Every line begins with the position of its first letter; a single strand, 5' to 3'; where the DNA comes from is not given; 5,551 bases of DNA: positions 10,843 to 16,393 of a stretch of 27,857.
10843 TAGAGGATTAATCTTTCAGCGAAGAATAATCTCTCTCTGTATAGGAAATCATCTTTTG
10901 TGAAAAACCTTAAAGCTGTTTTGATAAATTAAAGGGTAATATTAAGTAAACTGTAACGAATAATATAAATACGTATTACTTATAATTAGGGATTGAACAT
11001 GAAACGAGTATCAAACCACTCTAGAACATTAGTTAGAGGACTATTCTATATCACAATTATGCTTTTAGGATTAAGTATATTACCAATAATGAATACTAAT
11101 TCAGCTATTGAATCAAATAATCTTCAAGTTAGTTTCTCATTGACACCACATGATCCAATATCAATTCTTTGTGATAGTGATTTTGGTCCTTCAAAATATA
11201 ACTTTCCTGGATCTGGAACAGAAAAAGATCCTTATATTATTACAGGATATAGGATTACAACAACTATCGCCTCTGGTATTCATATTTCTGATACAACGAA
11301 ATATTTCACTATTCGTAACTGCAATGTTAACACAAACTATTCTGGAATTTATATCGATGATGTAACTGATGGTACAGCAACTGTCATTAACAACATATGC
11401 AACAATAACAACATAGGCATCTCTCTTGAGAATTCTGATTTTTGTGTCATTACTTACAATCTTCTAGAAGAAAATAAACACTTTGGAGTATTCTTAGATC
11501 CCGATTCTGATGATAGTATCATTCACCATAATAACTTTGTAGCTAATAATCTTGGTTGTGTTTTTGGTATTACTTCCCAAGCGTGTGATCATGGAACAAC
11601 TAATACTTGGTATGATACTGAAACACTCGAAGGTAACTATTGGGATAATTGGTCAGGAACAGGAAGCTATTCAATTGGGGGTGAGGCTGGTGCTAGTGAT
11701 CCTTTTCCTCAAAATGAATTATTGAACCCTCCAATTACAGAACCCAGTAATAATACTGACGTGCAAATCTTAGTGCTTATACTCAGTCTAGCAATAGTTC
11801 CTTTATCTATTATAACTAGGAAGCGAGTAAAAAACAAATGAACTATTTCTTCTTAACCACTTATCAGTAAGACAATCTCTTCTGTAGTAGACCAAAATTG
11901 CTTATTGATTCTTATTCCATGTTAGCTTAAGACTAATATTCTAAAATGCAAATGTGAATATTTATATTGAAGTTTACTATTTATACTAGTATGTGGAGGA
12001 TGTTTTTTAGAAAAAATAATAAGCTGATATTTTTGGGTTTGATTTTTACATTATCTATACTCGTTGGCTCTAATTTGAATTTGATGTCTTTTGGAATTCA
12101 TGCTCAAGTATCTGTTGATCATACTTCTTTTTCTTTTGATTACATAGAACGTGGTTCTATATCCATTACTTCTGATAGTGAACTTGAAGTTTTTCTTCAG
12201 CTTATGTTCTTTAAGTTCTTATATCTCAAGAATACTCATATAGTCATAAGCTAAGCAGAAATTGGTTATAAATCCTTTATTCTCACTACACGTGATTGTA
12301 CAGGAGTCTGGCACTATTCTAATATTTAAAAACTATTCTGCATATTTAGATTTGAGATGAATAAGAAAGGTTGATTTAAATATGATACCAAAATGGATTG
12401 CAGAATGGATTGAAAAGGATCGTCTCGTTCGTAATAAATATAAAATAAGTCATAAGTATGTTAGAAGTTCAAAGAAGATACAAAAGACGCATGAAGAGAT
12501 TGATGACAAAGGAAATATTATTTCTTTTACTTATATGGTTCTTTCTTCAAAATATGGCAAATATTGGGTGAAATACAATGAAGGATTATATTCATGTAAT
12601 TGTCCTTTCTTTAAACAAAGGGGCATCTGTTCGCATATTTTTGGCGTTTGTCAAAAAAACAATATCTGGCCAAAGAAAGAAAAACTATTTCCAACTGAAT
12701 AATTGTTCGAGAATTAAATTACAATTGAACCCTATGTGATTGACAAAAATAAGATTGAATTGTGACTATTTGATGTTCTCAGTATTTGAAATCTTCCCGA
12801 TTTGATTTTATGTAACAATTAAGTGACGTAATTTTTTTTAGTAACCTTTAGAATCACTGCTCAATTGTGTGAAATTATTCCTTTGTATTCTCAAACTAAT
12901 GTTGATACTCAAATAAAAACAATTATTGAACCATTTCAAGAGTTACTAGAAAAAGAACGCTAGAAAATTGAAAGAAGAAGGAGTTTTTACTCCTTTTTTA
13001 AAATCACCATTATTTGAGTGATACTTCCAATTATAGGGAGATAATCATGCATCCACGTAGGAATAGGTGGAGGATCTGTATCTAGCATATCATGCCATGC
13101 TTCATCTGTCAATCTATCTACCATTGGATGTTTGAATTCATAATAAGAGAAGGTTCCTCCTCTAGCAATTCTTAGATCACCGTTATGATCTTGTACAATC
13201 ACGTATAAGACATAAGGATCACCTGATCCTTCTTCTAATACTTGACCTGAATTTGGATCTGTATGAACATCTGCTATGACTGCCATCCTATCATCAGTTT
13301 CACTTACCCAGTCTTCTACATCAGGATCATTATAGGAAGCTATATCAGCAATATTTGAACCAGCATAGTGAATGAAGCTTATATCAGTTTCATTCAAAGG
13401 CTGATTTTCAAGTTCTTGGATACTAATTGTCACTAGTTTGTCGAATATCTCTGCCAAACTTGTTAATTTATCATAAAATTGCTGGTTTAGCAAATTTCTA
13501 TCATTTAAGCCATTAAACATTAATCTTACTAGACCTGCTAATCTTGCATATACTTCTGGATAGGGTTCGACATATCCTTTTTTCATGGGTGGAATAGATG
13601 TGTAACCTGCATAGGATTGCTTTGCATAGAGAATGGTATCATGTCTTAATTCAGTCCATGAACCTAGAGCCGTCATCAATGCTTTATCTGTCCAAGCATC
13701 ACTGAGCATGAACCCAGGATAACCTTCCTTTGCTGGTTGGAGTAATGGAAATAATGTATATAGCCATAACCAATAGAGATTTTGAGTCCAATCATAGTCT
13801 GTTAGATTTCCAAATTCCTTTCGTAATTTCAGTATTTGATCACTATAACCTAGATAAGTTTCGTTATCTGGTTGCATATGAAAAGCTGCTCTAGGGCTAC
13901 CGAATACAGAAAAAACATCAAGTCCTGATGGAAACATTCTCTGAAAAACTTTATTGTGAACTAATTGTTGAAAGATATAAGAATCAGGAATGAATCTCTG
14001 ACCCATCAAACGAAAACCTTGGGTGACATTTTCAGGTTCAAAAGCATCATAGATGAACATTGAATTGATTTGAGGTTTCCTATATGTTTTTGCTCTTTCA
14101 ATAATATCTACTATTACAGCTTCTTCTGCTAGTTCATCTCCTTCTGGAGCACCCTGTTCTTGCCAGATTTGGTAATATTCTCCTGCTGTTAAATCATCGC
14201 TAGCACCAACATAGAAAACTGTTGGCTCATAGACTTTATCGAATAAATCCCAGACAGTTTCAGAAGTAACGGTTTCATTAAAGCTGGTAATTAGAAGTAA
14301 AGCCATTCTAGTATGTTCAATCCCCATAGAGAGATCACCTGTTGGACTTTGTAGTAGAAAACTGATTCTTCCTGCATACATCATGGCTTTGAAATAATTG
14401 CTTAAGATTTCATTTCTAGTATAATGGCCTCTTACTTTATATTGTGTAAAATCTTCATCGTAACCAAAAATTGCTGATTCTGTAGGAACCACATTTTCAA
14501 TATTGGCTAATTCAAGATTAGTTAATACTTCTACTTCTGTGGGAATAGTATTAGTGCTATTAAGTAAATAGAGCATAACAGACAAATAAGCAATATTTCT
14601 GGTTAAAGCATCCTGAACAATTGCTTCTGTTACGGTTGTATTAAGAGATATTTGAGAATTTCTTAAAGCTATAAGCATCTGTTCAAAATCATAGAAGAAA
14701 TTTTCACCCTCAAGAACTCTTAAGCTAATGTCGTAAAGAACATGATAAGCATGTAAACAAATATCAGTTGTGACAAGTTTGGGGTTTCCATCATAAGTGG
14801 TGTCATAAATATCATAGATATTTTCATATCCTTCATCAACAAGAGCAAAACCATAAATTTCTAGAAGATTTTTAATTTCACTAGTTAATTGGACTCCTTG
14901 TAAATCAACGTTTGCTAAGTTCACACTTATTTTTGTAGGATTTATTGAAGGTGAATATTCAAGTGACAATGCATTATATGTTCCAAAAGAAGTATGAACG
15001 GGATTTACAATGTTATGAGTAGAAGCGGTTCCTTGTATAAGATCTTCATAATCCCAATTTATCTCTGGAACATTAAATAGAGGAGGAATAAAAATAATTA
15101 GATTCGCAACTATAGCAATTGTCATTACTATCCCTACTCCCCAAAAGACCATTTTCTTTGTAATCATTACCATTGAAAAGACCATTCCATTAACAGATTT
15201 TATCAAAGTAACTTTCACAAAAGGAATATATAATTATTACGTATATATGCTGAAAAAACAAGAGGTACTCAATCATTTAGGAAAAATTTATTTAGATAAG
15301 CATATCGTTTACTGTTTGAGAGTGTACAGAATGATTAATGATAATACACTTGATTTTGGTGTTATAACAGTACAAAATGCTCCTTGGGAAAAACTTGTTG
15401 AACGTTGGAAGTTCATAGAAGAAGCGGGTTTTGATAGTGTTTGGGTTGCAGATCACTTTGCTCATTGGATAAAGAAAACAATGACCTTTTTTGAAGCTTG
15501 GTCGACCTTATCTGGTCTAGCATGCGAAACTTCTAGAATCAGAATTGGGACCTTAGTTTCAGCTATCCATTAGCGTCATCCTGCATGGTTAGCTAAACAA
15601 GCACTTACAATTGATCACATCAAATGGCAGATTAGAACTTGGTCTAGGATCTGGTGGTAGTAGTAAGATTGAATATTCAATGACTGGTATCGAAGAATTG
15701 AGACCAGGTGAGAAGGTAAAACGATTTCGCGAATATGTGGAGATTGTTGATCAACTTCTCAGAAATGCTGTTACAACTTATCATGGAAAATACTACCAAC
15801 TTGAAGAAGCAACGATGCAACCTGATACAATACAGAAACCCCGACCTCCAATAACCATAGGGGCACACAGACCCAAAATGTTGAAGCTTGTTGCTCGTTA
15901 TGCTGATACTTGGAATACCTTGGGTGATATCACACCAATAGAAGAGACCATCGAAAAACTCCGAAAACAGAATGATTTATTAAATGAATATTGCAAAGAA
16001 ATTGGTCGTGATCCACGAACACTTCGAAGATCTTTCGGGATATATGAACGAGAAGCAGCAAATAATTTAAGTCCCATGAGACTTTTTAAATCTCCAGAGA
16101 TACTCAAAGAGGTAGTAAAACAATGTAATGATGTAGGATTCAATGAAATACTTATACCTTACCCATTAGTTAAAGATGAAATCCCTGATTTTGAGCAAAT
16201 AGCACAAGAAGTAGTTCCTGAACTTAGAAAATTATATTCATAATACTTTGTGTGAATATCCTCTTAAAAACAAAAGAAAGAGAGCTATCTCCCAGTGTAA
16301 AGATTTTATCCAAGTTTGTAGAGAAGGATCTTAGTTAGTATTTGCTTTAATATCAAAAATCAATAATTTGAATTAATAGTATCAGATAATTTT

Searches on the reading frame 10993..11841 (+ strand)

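Call 12: search_protein_families(library=pfam, proteins=[window:10993-11841:+], max_evalue=0.001)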
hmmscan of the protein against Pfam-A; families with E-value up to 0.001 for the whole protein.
window:10993-11841:+ (282 aa): 2 families
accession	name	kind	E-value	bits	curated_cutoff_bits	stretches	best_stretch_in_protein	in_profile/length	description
PF13229.12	Beta_helix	-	5.3e-11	42.8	25.9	1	82-199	12-124/158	Right handed beta helix region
PF05048.19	NosD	-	1.4e-10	41.4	23.6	1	85-221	53-211/212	Periplasmic copper-binding protein (NosD)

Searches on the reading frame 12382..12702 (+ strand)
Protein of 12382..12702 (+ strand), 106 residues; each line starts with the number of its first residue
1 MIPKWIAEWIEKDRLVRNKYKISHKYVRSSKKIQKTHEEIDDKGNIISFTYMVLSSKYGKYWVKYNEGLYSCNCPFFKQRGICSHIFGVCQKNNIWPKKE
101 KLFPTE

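Call 13: search_protein_families(library=pfam, proteins=[window:12382-12702:+], max_evalue=0.001)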
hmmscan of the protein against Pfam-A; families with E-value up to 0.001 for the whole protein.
window:12382-12702:+ (106 aa): 1 family
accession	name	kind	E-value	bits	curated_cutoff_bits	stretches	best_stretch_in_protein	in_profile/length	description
PF04434.22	SWIM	-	5.5e-05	23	19.6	1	61-92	1-36/38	SWIM zinc finger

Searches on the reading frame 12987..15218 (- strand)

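Call 12: search_protein_families(library=pfam, proteins=[window:12987-15218:-], max_evalue=0.001)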
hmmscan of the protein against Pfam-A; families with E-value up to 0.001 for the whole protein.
window:12987-15218:- (743 aa): 1 family
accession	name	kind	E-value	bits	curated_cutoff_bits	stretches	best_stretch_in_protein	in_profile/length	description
PF11369.13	DUF3160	-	4.5e-182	607.4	25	1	113-723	2-632/632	Protein of unknown function (DUF3160)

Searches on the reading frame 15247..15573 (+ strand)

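Call 13: search_protein_families(library=pfam, proteins=[window:15247-15573:+], max_evalue=0.001)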
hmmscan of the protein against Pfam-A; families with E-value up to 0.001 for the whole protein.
window:15247-15573:+ (108 aa): 1 family
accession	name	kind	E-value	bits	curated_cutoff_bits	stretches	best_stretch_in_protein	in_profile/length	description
PF00296.26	Bac_luciferase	-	7.9e-13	48.9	27.9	1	42-105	16-75/314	Luciferase-like monooxygenase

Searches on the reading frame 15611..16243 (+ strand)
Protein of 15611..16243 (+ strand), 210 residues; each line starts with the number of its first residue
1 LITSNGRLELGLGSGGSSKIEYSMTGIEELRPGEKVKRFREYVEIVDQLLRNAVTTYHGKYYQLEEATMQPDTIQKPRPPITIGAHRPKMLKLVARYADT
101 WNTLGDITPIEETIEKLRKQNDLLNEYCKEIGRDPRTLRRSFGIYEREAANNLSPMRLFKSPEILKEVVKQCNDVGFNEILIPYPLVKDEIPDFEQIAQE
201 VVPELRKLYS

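Call 12: search_protein_families(library=pfam, proteins=[window:15611-16243:+], max_evalue=0.001)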
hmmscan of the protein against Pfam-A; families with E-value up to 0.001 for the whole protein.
window:15611-16243:+ (210 aa): 1 family
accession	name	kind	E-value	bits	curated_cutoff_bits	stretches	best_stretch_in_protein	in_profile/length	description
PF00296.26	Bac_luciferase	-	1.4e-25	90.8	27.9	1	3-120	95-209/314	Luciferase-like monooxygenase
